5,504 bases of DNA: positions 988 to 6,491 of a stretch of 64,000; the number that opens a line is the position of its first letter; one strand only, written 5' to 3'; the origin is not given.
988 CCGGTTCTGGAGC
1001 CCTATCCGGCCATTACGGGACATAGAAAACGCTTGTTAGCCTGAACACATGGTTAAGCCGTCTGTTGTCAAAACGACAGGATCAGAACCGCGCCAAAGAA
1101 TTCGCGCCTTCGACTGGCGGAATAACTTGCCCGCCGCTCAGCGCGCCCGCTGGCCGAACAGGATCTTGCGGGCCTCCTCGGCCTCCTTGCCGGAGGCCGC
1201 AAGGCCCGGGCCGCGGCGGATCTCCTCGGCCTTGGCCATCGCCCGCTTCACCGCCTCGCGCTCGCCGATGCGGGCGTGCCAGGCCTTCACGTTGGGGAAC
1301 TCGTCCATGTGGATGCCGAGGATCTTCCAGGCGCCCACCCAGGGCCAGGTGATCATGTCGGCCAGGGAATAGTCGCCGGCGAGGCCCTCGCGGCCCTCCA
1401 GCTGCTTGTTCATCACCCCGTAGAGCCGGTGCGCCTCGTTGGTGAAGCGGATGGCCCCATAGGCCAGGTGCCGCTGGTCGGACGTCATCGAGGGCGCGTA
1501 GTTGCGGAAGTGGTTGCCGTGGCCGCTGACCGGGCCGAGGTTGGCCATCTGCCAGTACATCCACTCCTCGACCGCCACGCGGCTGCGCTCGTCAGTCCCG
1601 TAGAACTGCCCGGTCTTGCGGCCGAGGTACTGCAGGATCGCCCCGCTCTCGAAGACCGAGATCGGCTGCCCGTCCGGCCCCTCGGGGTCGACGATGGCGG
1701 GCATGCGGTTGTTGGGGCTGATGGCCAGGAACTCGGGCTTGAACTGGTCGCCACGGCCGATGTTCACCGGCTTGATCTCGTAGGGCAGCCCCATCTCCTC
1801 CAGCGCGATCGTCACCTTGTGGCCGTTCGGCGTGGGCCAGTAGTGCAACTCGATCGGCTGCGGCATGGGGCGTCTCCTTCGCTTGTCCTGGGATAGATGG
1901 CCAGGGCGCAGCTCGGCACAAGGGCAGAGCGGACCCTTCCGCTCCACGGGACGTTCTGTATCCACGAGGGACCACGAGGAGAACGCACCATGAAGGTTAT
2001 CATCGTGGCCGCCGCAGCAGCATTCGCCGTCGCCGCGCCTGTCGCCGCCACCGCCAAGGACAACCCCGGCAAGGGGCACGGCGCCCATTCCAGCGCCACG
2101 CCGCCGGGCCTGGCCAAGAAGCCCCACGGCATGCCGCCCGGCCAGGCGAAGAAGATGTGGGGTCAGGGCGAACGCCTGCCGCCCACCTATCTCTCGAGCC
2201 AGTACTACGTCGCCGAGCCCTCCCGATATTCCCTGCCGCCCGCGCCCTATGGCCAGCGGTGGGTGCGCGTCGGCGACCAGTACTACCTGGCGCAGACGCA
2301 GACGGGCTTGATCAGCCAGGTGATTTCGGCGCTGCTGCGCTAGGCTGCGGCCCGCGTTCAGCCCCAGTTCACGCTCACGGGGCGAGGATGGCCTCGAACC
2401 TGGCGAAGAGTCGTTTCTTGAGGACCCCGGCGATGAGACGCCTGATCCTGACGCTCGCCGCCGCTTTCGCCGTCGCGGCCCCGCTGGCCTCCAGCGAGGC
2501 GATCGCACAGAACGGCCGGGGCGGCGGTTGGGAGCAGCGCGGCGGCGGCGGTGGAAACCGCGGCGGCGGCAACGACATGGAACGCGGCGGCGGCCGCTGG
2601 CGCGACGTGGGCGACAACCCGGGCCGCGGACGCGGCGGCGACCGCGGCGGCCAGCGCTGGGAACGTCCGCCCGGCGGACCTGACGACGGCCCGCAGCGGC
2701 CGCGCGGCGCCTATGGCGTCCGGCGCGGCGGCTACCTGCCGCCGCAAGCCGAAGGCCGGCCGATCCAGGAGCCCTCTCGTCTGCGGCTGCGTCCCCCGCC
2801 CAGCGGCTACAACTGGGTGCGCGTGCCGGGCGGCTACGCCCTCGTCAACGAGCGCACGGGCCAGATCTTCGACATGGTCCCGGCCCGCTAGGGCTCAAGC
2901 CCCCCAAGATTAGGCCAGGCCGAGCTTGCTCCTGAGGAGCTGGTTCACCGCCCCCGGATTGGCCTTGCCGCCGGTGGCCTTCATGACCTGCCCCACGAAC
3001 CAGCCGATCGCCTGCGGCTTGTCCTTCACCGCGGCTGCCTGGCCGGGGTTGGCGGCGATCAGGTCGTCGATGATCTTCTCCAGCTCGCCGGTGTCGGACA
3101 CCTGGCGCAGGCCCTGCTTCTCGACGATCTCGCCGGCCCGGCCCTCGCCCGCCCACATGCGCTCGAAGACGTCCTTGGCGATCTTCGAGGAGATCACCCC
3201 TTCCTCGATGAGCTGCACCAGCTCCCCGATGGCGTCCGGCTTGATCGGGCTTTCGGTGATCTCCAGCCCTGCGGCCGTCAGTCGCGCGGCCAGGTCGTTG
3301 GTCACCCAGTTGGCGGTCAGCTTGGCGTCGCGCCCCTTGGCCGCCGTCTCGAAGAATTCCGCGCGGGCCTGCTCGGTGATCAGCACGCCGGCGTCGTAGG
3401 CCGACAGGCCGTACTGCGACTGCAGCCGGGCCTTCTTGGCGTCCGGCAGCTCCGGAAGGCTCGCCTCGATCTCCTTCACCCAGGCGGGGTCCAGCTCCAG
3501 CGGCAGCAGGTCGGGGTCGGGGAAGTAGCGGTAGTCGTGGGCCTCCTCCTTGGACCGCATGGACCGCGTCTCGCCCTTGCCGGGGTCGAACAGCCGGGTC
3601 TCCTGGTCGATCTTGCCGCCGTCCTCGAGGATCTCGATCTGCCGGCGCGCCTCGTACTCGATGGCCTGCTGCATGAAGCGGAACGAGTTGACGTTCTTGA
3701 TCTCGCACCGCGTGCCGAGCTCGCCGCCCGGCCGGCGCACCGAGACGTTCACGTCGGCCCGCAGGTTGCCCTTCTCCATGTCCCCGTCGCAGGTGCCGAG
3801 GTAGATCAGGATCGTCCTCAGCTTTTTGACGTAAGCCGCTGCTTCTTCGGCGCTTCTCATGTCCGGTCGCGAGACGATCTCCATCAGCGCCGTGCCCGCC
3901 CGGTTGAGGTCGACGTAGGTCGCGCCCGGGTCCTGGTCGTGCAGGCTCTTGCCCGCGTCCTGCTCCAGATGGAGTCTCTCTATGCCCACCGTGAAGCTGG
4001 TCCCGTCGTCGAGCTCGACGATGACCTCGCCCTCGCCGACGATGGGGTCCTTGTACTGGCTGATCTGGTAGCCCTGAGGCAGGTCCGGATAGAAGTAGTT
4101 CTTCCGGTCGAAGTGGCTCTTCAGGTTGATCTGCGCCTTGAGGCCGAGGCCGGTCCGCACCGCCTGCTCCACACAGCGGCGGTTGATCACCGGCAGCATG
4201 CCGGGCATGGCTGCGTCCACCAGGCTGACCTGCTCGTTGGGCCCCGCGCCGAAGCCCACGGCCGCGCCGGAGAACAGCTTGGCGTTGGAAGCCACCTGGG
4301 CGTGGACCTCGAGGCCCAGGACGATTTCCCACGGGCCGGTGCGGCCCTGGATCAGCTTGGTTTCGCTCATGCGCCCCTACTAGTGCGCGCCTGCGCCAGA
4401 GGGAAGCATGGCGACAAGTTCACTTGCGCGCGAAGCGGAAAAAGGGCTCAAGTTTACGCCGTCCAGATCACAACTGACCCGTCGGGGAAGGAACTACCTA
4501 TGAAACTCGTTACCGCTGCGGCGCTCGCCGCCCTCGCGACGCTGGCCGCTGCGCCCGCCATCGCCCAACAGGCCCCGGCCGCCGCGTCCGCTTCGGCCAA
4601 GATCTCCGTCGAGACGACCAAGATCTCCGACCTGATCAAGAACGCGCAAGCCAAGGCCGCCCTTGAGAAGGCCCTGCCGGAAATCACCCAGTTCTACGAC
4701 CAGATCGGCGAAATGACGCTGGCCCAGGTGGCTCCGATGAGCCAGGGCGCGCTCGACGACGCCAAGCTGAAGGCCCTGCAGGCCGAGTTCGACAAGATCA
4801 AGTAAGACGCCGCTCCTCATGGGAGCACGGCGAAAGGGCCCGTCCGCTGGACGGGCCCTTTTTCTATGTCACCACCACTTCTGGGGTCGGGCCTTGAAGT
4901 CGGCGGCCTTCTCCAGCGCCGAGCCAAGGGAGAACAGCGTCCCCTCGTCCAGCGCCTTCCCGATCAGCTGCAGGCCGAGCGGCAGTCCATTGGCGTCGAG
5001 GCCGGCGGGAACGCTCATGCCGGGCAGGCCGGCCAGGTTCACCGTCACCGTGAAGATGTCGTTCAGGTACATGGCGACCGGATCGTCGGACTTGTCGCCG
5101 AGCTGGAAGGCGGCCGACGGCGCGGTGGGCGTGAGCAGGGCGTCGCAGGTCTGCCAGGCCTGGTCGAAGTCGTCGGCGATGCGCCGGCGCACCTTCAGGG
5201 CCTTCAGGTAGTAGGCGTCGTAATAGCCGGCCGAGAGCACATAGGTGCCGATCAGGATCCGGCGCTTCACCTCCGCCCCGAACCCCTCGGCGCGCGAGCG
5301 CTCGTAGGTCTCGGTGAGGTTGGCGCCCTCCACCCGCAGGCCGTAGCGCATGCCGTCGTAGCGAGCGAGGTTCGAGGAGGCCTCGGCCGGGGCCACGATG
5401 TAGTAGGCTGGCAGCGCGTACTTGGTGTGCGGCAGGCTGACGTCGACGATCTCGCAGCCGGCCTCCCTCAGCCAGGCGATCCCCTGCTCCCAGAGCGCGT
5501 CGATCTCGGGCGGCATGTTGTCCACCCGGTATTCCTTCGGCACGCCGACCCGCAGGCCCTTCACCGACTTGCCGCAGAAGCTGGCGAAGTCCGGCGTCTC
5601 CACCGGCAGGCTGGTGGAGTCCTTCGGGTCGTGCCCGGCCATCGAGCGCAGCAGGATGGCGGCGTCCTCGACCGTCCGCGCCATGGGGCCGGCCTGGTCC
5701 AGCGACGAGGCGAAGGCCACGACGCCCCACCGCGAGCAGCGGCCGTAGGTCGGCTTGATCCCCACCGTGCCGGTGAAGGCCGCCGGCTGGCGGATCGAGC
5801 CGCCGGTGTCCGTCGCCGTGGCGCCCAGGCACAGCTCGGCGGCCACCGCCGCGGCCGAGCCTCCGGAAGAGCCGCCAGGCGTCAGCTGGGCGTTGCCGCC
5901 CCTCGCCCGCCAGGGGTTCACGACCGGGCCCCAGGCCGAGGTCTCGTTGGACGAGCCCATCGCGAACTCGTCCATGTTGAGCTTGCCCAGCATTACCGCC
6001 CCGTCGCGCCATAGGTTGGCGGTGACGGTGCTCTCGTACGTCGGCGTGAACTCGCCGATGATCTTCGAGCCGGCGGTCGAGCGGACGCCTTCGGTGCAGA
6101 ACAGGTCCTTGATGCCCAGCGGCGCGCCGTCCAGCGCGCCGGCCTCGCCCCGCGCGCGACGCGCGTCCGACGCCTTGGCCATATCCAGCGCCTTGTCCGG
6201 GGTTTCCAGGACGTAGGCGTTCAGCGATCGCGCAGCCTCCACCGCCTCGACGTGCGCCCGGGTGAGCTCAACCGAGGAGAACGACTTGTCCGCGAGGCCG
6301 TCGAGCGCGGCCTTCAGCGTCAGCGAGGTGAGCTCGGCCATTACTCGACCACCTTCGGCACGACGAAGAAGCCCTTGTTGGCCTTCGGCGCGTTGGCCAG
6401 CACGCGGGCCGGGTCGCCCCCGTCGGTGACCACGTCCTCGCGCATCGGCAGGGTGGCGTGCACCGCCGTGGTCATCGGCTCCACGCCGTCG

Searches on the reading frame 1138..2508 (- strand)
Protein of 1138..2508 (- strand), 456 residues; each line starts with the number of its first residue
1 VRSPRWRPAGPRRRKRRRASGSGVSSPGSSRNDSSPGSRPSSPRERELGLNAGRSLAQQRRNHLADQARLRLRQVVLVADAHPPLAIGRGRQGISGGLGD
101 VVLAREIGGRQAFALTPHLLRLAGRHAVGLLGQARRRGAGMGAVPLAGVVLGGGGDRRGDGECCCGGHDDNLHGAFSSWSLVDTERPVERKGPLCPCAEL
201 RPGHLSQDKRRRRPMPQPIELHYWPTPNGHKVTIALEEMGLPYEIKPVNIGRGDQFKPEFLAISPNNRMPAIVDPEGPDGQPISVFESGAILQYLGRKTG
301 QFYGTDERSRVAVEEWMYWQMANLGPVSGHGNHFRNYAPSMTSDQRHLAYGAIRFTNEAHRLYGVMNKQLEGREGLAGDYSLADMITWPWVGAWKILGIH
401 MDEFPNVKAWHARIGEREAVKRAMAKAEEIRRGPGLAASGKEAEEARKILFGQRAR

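Call 13: search_protein_families(library=pfam, proteins=[window:1138-2508:-], max_evalue=0.00001)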
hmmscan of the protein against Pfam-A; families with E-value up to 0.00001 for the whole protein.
window:1138-2508:- (456 aa): 3 families
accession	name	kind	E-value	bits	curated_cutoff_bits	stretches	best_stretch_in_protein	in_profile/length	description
PF13409.12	GST_N_2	-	1.7e-14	54.6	25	1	227-297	3-69/70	Glutathione S-transferase, N-terminal domain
PF02798.26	GST_N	-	5.9e-14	52.6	20.9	1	222-296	7-75/76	Glutathione S-transferase, N-terminal domain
PF13417.12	GST_N_3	-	1.5e-11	44.9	22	1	221-299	1-71/75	Glutathione S-transferase, N-terminal domain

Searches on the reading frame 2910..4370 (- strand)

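Call 13: search_protein_families(library=pfam, proteins=[window:2910-4370:-], max_evalue=0.00001)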
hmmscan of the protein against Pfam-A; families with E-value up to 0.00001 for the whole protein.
window:2910-4370:- (486 aa): 2 families
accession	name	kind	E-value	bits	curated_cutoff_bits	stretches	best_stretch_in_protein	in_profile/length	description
PF02934.20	GatB_N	-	4.2e-117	390.7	23.4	1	17-298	2-276/277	GatB/GatE catalytic domain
PF02637.23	GatB_Yqey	-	1.3e-50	171.6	27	1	339-483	2-148/148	GatB domain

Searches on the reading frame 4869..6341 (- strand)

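Call 13: search_protein_families(library=pfam, proteins=[window:4869-6341:-], max_evalue=0.00001)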
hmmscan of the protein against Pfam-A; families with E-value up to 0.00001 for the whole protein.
window:4869-6341:- (490 aa): 1 family
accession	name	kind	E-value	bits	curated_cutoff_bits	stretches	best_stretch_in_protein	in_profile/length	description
PF01425.27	Amidase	-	9.9e-150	499.9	27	1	25-469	1-444/445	Amidase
